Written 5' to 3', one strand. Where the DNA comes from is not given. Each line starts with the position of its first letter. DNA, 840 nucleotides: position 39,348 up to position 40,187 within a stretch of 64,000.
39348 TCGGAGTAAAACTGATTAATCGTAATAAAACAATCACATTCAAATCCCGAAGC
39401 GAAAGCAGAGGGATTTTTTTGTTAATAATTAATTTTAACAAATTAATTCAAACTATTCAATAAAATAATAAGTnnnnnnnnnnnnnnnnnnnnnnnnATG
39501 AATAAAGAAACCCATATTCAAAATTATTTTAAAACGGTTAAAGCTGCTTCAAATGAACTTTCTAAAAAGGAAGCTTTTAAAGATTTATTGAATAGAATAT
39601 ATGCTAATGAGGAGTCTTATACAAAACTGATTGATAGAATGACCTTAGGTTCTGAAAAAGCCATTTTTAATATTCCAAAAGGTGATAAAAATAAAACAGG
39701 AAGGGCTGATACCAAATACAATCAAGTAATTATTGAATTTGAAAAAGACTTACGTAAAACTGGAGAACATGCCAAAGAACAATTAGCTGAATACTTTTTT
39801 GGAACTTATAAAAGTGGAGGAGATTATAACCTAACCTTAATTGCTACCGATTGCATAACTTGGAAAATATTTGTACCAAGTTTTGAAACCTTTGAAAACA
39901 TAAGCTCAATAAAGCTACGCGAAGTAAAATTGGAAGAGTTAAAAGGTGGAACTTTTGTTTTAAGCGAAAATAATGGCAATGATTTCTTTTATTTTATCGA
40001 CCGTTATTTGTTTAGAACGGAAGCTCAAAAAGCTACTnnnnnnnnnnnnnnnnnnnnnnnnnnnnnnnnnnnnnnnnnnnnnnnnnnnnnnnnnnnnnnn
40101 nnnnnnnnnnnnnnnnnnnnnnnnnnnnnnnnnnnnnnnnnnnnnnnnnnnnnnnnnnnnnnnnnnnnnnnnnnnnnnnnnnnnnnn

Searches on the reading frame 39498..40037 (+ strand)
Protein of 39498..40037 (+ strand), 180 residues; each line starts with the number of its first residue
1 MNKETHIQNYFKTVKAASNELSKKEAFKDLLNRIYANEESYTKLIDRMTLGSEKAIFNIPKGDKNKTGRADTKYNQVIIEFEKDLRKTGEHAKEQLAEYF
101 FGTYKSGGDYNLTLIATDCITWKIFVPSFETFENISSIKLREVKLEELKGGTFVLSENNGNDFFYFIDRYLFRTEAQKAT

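Call 49: predict_structure(alignment_id=A2)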
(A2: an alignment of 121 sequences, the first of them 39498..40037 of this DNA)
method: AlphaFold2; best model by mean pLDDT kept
length: 180 residues; sequences in the alignment: 121
mean_pLDDT: 80.6   pTM: 0.79
mean pLDDT of the five models: 80.6, 78.4, 76.6, 75.3, 74.3
residues with pLDDT >= 90: 89; 70-90: 46; 50-70: 25; < 50: 20
segments of 3 or more residues with pLDDT < 50: 62-73, 174-180
pLDDT, mean of each block of 10 residues (from residue 1): 88 94 91 78 67 58 42 68 92 94 83 90 93 90 93 95 89 46
secondary structure, 60 per line:
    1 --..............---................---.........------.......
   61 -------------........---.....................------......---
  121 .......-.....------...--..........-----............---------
elements in order: H3-16 H20-35 H39-47 E54-60 E74-81 H85-105 E112-117 E121-127 H129-133 E145-154 H160-171

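Call 51: fold_search(model_id=the predicted structure, library=pdb)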
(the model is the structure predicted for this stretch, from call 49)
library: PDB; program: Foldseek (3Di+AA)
matches with E <= 10: 719; with E <= 0.001: 0
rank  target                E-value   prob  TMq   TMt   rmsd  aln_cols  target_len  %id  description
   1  2eb0_A                2.0e-02  0.54  0.27  0.18  11.5       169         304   18  Crystal structure of Methanococcus jannaschii putative family II inorganic pyrophosphatase (released 2007-08-07)
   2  7ewx_B                3.2e-02  0.18  0.20  0.19  15.0       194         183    8  Crystal structure of Ebinur Lake virus cap snatching endonuclease (P78A mutant) (released 2022-01-26)
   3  2xi5_A                4.9e-02  0.18  0.21  0.21  14.2       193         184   10  N-terminal endonuclease domain of La Crosse virus L-protein (released 2010-10-06)
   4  2xi5_C                5.2e-02  0.18  0.20  0.19  13.8       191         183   10  N-terminal endonuclease domain of La Crosse virus L-protein (released 2010-10-06)
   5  7ewu_B                5.6e-02  0.15  0.21  0.21  14.2       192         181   11  Crystal structure of Ebinur Lake virus cap snatching endonuclease (WT) (released 2022-01-26)
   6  4rpa_A                6.3e-02  0.47  0.29  0.19  11.2       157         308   16  Crystal structure of inorganic pyrophosphatase from Staphylococcus aureus in complex with Mn2+ (released 2015-01-21)
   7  5amq_A                7.5e-02  0.16  0.20  0.05  13.7       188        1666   10  Structure of the La Crosse Bunyavirus polymerase in complex with the 3' and 5' viral RNA (released 2015-06-03)
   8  7ewu_A                8.0e-02  0.14  0.21  0.21  14.0       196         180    9  Crystal structure of Ebinur Lake virus cap snatching endonuclease (WT) (released 2022-01-26)
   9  4gsk_B                8.5e-02  0.11  0.16  0.08  13.2       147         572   14  Crystal structure of an Atg7-Atg10 crosslinked complex (released 2012-11-14)
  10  7ex7_C                9.0e-02  0.14  0.21  0.21  14.7       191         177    9  Crystal structure of Ebinur Lake virus cap snatching endonuclease in complex with inhibitor 16 (released 2022-02-16)
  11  4gsk_A                9.0e-02  0.11  0.16  0.08  13.3       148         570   14  Crystal structure of an Atg7-Atg10 crosslinked complex (released 2012-11-14)
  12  2eb0_B                9.6e-02  0.30  0.30  0.20  12.0       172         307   16  Crystal structure of Methanococcus jannaschii putative family II inorganic pyrophosphatase (released 2007-08-07)
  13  7ewu_D                1.1e-01  0.14  0.21  0.21  14.3       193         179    8  Crystal structure of Ebinur Lake virus cap snatching endonuclease (WT) (released 2022-01-26)
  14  7ml7_A                1.2e-01  0.15  0.22  0.05  24.3       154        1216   12  Structural basis for CSPG4 as a receptor for TcdB and a therapeutic target in Clostridioides difficile infection (released 2021-06-09)
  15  5amr_A                1.3e-01  0.12  0.21  0.05  13.3       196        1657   11  Structure of the La Crosse Bunyavirus polymerase in complex with the 3' viral RNA (released 2015-06-03)
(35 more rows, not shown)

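Call 52: search_protein_families(library=pfam, proteins=[window:39498-40037:+], max_evalue=10)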
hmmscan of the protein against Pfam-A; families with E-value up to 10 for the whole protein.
window:39498-40037:+ (180 aa): 0 families
